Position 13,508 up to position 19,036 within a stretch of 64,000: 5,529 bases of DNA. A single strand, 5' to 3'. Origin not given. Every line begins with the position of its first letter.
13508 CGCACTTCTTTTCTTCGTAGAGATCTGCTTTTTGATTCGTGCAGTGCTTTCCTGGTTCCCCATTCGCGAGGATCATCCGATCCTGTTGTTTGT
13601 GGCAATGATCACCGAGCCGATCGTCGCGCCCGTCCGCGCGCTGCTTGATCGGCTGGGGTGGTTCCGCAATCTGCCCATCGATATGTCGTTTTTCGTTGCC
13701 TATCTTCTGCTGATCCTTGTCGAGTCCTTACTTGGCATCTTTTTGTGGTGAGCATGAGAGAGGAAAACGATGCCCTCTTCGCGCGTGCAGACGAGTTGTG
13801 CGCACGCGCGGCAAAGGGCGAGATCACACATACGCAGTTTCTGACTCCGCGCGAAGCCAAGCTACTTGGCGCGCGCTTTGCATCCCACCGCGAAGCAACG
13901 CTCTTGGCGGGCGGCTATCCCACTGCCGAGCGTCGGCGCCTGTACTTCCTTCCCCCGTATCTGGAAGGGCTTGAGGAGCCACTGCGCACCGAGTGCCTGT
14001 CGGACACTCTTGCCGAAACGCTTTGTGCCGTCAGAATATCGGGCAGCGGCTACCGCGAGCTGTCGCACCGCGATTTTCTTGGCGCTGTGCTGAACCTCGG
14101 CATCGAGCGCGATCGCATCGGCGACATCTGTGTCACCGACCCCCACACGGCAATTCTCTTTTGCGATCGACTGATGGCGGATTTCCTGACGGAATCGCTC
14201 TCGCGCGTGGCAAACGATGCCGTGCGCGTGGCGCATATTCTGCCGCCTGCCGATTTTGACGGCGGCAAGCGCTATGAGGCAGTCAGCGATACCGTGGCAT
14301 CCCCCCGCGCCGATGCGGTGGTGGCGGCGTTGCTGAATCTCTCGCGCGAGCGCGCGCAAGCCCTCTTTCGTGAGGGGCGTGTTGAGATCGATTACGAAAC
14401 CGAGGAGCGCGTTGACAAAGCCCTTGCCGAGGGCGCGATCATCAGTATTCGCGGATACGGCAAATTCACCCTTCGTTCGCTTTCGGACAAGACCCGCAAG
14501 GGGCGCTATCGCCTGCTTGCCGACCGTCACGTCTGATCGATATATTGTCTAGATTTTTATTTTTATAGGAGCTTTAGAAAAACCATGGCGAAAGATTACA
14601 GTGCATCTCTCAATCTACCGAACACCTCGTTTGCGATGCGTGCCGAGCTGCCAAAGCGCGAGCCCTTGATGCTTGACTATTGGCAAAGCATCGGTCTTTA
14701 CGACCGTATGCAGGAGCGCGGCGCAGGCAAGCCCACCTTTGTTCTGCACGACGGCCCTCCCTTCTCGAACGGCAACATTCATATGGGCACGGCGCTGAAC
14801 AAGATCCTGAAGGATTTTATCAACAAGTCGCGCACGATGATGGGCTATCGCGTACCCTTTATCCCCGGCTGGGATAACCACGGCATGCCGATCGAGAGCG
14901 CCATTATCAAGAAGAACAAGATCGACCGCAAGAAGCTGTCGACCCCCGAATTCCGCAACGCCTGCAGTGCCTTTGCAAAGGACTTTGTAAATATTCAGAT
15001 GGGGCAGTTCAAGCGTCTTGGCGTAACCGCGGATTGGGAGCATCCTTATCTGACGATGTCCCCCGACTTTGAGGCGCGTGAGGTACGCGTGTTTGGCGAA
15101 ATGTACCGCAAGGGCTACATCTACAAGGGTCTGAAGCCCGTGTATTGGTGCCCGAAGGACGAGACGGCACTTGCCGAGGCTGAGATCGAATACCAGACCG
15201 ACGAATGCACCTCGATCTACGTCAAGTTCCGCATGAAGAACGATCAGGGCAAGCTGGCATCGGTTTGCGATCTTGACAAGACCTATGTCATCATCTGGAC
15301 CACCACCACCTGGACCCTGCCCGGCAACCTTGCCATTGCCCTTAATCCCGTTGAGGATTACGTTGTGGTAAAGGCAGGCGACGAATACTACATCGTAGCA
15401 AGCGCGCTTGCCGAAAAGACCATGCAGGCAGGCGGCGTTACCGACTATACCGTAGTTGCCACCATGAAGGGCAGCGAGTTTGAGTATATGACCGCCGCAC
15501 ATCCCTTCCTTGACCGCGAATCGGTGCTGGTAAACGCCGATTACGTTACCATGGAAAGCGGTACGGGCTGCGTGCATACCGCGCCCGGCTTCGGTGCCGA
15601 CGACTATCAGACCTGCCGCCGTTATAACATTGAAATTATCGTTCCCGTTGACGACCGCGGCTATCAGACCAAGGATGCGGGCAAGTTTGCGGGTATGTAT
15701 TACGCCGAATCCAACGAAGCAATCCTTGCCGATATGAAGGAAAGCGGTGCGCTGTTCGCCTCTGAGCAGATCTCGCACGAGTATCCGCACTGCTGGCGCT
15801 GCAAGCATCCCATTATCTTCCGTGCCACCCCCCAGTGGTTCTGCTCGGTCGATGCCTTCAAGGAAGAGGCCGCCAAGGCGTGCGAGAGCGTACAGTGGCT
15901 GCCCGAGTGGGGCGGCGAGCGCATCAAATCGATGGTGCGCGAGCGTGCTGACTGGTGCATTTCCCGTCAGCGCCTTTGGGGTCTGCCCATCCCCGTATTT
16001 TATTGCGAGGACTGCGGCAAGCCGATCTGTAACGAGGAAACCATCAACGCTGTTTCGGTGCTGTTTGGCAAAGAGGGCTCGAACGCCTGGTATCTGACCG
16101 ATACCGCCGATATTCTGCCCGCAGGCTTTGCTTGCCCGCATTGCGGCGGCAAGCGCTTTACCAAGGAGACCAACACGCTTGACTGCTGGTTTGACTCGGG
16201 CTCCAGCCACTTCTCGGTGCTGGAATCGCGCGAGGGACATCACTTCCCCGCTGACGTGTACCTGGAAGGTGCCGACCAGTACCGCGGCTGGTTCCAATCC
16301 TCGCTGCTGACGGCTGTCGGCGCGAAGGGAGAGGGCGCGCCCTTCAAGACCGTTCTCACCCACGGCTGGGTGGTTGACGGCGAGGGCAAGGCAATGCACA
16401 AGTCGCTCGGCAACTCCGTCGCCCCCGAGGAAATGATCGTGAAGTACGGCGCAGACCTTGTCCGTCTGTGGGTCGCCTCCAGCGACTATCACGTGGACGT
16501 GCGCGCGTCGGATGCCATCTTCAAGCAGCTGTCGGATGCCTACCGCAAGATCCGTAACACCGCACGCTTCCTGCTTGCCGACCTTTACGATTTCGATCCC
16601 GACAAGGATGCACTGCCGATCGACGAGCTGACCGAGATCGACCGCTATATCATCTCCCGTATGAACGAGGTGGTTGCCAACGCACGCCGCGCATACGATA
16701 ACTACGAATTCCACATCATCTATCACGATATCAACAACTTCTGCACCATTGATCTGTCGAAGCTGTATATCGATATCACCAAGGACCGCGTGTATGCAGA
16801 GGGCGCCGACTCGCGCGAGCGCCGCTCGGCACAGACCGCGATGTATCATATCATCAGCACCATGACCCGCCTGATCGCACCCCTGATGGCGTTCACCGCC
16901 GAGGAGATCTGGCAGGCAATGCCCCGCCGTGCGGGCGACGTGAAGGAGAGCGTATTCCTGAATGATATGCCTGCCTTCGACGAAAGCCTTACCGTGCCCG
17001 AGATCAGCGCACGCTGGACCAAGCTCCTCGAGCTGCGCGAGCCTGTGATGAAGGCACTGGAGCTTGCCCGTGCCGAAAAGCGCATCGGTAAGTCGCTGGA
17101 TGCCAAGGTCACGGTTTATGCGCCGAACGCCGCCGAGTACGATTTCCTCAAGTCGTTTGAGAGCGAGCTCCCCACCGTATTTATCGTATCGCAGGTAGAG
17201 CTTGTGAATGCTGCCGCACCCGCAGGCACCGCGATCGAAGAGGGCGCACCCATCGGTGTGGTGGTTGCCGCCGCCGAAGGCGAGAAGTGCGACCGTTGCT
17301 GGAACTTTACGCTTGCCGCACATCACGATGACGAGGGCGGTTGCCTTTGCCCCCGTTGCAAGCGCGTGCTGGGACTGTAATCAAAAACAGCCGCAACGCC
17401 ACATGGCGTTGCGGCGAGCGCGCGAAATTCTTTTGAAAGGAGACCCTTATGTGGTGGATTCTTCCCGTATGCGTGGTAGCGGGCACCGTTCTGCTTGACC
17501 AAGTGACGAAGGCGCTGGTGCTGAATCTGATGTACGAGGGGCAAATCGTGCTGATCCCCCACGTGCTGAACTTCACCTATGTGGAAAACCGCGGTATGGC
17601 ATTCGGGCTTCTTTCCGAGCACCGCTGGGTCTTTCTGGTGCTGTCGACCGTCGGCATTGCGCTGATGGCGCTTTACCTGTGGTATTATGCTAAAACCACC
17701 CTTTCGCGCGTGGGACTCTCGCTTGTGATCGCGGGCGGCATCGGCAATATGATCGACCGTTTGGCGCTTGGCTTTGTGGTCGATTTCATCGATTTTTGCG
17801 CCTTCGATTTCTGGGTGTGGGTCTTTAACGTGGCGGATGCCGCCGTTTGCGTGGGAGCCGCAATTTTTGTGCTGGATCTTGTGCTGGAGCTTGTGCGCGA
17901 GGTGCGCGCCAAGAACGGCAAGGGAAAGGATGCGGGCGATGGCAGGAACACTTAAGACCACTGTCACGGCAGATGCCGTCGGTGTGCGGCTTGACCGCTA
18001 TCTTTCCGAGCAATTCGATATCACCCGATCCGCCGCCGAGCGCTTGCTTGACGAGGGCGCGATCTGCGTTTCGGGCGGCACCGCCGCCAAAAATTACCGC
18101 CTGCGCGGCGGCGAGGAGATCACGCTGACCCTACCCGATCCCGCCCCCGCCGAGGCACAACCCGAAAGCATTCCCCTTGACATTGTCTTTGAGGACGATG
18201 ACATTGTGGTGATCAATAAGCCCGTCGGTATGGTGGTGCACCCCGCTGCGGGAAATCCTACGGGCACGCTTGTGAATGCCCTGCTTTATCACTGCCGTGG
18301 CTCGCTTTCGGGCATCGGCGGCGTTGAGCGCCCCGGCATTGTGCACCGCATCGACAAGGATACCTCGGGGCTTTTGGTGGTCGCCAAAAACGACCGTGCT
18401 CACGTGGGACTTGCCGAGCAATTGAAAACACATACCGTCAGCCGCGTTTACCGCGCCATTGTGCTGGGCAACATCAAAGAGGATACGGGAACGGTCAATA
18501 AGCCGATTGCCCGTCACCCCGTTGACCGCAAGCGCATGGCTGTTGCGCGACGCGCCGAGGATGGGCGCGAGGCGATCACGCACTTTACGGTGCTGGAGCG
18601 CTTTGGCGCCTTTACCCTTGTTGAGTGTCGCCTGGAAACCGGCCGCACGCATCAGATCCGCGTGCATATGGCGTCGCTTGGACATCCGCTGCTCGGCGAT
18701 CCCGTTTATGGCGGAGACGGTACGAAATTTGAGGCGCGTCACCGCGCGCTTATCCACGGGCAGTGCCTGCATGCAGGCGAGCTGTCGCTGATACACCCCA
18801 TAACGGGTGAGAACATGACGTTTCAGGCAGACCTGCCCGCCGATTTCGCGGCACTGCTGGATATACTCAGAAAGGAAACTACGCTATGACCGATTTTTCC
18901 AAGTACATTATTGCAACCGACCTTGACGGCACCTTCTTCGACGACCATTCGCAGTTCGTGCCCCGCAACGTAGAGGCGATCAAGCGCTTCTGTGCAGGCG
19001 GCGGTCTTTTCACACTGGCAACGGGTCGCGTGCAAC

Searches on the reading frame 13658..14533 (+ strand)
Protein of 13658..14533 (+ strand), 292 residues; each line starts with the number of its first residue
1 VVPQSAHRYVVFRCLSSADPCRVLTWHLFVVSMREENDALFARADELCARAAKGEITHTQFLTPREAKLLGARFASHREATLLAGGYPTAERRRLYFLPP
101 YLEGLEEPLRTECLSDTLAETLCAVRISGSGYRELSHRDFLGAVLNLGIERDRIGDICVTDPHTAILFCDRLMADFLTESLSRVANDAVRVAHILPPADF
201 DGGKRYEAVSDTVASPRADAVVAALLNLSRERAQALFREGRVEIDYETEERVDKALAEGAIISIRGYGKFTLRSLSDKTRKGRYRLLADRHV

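Call 68: search_protein_families(library=pfam, proteins=[window:13658-14533:+], max_evalue=0.00001)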
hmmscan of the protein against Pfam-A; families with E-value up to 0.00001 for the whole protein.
window:13658-14533:+ (292 aa): 1 family
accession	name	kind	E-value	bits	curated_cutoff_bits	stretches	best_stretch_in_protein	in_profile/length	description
PF17774.7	YlmH_RBD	-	3.4e-11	43.8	23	1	132-193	19-79/84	Putative RNA-binding domain in YlmH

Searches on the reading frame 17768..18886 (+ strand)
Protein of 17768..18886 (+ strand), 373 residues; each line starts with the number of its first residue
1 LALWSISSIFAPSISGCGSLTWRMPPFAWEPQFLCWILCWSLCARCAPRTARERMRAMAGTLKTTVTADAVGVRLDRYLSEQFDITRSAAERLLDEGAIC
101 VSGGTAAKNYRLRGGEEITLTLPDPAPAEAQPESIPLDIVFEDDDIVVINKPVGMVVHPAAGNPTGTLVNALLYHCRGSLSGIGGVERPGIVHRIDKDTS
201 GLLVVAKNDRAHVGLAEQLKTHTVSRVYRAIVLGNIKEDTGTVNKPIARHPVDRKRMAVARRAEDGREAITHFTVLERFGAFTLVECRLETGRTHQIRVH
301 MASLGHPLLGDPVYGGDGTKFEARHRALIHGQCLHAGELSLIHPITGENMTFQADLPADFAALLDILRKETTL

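Call 68: search_protein_families(library=pfam, proteins=[window:17768-18886:+], max_evalue=0.00001)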
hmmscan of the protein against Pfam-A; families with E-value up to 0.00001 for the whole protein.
window:17768-18886:+ (373 aa): 2 families
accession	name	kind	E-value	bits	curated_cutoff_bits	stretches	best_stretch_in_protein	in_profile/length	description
PF00849.27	PseudoU_synth_2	-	4.1e-36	124.9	26.8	1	145-303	1-152/152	RNA pseudouridylate synthase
PF01479.30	S4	-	1.4e-06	28.3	22.8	1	73-118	1-48/48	S4 domain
